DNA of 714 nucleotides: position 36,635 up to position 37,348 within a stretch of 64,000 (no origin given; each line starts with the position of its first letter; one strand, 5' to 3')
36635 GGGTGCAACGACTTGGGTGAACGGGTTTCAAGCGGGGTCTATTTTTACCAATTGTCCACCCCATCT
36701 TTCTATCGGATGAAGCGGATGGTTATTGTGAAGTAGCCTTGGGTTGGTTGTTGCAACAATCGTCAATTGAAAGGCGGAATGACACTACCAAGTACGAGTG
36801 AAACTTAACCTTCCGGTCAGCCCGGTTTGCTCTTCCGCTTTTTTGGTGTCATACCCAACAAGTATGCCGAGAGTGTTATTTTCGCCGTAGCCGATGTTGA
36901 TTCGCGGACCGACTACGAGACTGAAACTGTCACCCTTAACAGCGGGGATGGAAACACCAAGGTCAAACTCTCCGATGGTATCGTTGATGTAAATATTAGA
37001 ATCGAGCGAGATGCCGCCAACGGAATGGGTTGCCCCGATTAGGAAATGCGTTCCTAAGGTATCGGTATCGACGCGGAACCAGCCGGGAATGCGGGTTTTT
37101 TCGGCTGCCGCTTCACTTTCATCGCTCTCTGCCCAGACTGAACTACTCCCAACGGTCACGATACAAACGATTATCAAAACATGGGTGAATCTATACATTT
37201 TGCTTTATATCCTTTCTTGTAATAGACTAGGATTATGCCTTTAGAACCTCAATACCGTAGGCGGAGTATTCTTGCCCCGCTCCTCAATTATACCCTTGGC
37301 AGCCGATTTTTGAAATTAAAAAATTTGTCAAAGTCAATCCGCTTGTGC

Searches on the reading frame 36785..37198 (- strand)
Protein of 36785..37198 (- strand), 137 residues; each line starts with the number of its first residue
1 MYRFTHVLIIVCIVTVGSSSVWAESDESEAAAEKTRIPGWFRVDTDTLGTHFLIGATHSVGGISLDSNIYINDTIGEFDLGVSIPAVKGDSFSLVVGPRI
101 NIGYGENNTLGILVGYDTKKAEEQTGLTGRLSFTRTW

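Call 5: search_protein_families(library=pfam, proteins=[window:36785-37198:-], max_evalue=0.01)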
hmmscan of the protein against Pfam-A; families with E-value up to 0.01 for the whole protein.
window:36785-37198:- (137 aa): 0 families

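Call 14: search_protein_families(library=ncbifam, proteins=[window:36785-37198:-], max_evalue=0.01)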
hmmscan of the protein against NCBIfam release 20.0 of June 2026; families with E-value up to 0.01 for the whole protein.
window:36785-37198:- (137 aa): 0 families

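Call 19: find_encoding_contigs(protein=window:36785-37198:-, flank=6000, max_places=10)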
Protein window:36785-37198:- (137 aa): 1 contig read that carries it; 1 place shown.
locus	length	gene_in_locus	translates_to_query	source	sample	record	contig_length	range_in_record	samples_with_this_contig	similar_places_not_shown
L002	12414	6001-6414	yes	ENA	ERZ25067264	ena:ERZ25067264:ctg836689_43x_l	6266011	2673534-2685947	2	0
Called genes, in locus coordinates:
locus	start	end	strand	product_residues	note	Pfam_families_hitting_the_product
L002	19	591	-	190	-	-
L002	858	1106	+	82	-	-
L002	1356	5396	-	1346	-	PF07504:FTP, PF02128:Peptidase_M36, PF04151:PPC (weak), PF00963:Cohesin (weak), PF18962:Por_Secre_tail (faint), PF13860:FlgD_ig (weak)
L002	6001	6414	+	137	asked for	-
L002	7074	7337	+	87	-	PF00873:ACR_tran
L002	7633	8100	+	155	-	-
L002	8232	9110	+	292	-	-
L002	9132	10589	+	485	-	PF02321:OEP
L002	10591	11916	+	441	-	PF07732:Cu-oxidase_3, PF00394:Cu-oxidase (weak), PF07731:Cu-oxidase_2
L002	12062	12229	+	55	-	-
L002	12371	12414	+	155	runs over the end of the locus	PF13612:DDE_Tnp_1_3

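Call 88: find_homologous_proteins(query=window:36785-37198:-, max_evalue=0.001)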
Query window:36785-37198:- (137 aa): 213 proteins with E <= 0.001 among 224 candidates; the best 120 are listed.
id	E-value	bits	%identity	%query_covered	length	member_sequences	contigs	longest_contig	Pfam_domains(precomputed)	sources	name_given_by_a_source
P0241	4.9e-85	300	100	100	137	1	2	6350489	-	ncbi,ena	-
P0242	5.3e-72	258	79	76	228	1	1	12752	-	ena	-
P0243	7.2e-72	258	81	76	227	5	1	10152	-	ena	-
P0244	1.0e-71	257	79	76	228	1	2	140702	-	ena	-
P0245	3.7e-71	255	81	76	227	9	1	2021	-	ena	-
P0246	8.9e-71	254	80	76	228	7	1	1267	-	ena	-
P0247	9.7e-71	254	81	76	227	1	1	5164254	-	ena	-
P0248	9.6e-70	251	77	76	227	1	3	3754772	-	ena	-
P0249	1.3e-69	250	76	76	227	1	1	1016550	-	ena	-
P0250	1.3e-69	250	76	76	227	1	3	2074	-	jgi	jgi:hypothetical protein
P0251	6.1e-69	248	76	76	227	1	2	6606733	-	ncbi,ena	-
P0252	9.4e-69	247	74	76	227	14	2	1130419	-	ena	-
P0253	2.0e-68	246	72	76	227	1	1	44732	-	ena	-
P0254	2.3e-68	246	75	76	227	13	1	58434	-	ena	-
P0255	2.5e-68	246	74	76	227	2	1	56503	-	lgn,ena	-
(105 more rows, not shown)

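Call 90: find_encoding_contigs(protein=P0247, flank=5000, max_places=3)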
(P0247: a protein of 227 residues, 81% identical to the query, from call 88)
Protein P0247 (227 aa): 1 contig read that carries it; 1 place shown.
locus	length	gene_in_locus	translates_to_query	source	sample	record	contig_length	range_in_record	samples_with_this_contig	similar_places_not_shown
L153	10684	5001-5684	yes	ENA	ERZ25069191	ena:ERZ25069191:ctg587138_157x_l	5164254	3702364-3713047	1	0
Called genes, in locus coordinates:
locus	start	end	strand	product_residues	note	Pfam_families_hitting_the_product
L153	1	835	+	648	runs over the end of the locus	PF20581:DUF6785, PF20580:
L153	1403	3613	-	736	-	PF13620:CarboxypepD_reg, PF13715:CarbopepD_reg_2, PF07715:Plug, PF00593:TonB_dep_Rec_b-barrel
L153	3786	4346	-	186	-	-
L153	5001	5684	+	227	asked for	-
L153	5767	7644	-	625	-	PF18962:Por_Secre_tail (faint), PF13860:FlgD_ig (weak)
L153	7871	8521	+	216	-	PF06452:CBM9_1 (weak)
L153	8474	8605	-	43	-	-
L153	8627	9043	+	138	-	PF19313:DUF5916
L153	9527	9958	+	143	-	PF00571:CBS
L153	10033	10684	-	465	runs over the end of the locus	PF00115:COX1 (faint)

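Call 93: find_encoding_contigs(protein=P0244, flank=7000, max_places=3)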
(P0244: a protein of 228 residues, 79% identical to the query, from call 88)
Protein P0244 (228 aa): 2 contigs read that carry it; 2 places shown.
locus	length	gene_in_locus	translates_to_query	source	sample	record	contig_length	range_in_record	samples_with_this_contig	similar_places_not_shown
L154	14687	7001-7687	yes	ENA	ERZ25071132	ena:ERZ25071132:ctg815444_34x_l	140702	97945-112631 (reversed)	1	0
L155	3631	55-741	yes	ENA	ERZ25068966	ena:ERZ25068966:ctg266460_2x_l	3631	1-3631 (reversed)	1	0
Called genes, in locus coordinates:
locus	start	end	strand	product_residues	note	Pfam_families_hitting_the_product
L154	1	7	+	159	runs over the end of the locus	-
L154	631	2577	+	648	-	PF20581:DUF6785, PF20580:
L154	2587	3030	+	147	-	PF27154:ORF11_beta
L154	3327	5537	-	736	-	PF13620:CarboxypepD_reg, PF13715:CarbopepD_reg_2, PF22904:NOMO1-like_2nd (faint), PF07715:Plug, PF00593:TonB_dep_Rec_b-barrel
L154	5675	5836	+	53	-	-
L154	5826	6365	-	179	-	-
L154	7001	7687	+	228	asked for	-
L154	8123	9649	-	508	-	-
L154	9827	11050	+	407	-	PF19313:DUF5916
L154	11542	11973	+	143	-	PF00571:CBS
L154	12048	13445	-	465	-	PF00115:COX1 (faint)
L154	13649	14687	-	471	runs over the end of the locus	PF02812:ELFV_dehydrog_N, PF00208:ELFV_dehydrog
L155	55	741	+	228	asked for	-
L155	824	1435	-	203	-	PF18962:Por_Secre_tail (faint), PF13860:FlgD_ig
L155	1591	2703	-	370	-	-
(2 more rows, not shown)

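Call 94: find_encoding_contigs(protein=P0242, flank=7000, max_places=3)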
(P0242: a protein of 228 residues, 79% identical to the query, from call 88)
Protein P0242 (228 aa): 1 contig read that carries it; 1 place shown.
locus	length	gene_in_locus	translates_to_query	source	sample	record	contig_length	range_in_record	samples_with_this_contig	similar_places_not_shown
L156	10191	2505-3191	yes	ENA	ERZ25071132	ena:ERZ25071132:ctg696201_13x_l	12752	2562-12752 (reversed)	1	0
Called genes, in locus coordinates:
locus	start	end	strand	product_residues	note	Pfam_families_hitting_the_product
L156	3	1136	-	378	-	?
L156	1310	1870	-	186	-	-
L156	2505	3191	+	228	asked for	-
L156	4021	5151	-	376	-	-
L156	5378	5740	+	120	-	-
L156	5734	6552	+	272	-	PF19313:DUF5916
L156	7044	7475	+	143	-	PF00571:CBS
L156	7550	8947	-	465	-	PF00115:COX1 (weak)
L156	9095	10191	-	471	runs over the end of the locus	PF02812:ELFV_dehydrog_N, PF00208:ELFV_dehydrog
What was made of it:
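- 36785..37198 (-): p137: an internally deleted homologue of a conserved 227-aa Poribacteria protein. It is the left-hand syntenic neighbour of the ancestral promoter region. In L153, L154 and L156 the intact gene is divergent from the trio (calls 90, 93, 94).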
